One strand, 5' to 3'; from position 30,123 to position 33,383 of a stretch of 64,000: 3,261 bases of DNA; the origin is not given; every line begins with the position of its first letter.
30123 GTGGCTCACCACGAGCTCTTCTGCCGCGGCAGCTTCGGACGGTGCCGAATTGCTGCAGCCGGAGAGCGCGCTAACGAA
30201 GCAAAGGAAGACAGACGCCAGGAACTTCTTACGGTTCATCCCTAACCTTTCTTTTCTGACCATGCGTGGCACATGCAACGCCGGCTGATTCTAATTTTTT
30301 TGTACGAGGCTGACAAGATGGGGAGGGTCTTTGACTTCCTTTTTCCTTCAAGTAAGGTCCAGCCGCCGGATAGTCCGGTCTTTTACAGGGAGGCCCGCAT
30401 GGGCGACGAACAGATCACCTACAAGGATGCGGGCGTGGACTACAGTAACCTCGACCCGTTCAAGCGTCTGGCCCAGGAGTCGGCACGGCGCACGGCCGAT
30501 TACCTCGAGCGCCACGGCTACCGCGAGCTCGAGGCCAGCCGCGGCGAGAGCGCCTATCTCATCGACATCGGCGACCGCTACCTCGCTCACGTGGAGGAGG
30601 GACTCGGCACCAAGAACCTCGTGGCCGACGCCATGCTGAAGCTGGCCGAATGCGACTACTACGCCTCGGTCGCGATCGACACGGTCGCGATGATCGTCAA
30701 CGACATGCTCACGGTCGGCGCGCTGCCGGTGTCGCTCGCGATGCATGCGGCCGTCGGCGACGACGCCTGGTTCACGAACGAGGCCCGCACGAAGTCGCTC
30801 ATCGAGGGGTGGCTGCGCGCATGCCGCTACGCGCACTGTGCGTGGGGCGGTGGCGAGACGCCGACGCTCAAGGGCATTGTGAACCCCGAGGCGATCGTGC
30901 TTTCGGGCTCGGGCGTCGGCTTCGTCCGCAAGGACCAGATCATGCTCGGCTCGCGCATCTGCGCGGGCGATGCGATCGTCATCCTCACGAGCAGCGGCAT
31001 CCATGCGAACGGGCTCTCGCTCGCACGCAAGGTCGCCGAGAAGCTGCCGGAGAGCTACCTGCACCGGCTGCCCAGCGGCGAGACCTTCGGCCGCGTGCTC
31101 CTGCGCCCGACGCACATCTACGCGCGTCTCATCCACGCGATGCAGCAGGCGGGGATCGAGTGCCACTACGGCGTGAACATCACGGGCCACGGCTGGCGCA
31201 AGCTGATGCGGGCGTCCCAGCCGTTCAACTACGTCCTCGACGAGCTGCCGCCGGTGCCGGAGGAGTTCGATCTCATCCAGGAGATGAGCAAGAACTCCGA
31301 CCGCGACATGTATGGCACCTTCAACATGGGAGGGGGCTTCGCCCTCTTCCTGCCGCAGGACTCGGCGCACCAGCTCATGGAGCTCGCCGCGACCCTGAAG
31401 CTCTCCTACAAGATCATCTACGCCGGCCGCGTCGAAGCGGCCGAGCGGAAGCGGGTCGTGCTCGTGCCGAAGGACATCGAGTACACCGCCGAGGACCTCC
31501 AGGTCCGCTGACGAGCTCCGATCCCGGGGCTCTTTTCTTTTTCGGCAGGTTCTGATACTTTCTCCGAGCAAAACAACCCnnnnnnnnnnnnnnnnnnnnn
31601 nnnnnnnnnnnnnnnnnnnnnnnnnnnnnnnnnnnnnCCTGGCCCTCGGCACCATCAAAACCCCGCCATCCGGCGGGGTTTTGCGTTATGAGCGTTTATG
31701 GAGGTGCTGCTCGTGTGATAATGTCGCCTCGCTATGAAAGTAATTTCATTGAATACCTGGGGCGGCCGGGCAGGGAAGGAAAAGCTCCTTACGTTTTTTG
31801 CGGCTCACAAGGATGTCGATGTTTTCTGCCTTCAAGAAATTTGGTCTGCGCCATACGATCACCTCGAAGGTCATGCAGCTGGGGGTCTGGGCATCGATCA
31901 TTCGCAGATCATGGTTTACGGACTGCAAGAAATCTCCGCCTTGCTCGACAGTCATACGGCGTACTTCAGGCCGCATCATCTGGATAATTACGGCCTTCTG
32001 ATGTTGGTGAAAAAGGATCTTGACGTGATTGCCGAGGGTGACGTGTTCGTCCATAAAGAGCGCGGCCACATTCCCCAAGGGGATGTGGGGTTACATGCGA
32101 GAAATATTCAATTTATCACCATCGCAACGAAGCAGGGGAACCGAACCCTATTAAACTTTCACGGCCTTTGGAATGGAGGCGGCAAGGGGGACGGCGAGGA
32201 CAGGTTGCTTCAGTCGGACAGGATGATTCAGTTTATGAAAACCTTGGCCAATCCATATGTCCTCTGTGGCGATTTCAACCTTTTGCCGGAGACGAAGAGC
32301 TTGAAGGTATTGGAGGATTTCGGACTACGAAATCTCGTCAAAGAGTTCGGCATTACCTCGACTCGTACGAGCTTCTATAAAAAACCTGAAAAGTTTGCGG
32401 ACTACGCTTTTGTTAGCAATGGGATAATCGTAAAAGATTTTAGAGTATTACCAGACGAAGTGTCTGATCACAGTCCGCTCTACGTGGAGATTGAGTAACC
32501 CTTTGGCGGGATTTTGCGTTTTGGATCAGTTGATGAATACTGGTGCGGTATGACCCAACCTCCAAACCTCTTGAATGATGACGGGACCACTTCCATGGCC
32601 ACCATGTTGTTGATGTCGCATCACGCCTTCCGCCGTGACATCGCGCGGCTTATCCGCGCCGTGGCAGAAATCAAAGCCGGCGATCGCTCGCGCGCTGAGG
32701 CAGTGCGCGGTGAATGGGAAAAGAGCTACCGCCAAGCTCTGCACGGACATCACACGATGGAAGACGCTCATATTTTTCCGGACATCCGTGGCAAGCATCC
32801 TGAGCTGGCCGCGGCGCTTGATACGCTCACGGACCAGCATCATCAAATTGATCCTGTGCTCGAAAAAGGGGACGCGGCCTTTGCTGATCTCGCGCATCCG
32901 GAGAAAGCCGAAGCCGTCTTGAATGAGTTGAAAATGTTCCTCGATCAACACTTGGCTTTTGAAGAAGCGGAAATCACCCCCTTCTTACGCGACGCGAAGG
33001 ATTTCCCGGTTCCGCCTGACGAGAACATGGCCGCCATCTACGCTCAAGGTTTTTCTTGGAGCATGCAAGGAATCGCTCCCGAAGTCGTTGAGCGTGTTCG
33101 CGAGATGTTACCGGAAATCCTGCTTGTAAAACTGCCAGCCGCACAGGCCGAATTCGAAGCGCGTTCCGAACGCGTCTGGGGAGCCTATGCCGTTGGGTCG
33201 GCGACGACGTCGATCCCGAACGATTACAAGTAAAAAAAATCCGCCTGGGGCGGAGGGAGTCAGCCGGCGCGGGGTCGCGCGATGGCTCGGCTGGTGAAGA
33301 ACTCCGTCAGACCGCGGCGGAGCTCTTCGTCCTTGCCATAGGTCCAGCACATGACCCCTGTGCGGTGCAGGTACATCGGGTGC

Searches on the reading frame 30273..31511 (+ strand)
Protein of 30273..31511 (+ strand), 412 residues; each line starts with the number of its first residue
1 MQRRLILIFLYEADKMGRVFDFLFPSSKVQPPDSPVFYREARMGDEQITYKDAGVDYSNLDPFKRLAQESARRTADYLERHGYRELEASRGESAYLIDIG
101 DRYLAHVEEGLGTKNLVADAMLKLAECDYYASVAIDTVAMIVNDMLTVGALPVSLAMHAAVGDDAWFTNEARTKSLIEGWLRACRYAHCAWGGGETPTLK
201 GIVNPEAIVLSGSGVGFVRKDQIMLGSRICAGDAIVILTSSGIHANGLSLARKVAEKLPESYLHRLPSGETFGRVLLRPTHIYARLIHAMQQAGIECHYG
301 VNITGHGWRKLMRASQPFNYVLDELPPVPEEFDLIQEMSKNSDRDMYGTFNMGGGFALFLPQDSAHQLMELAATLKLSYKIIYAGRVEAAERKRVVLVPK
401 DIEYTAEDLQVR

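Call 10: search_protein_families(library=pfam, proteins=[window:30273-31511:+])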
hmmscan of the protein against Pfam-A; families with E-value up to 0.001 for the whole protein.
window:30273-31511:+ (412 aa): 2 families
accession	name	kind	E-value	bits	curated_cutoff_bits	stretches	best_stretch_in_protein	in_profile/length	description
PF02769.27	AIRS_C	-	2.9e-11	44.2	23.1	1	231-396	2-154/156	AIR synthase related protein, C-terminal domain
PF00586.29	AIRS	-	1.9e-09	38.4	24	1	91-218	1-112/112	AIR synthase related protein, N-terminal domain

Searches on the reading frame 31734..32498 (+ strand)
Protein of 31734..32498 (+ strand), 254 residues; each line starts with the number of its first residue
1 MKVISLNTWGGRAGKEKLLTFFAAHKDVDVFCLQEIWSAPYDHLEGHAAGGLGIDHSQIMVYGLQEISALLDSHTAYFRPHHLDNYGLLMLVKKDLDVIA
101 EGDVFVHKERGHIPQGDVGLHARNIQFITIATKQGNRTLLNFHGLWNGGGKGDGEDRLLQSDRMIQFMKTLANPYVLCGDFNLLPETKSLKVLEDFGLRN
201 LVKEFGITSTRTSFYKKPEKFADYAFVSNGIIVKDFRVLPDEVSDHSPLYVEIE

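Call 10: search_protein_families(library=pfam, proteins=[window:31734-32498:+])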
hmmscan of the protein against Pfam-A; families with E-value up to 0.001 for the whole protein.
window:31734-32498:+ (254 aa): 1 family
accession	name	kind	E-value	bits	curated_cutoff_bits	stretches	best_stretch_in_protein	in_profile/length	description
PF03372.29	Exo_endo_phos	-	2.6e-17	63.7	24.5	1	4-246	1-225/225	Endonuclease/Exonuclease/phosphatase family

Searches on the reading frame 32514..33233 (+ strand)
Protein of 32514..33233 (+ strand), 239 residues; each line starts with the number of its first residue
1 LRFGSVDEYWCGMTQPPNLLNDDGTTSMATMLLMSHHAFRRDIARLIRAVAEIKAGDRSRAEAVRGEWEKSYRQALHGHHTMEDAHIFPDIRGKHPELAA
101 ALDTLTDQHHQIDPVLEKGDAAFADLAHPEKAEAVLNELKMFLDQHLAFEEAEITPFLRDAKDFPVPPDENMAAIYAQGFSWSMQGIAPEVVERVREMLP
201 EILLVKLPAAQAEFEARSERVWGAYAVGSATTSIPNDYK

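Call 11: search_protein_families(library=pfam, proteins=[window:32514-33233:+])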
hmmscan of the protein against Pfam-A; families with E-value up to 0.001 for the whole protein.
window:32514-33233:+ (239 aa): 1 family
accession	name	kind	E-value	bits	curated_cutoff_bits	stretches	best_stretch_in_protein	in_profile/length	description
PF01814.28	Hemerythrin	-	8.7e-16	59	25.3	1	30-158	4-127/127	Hemerythrin HHE cation binding domain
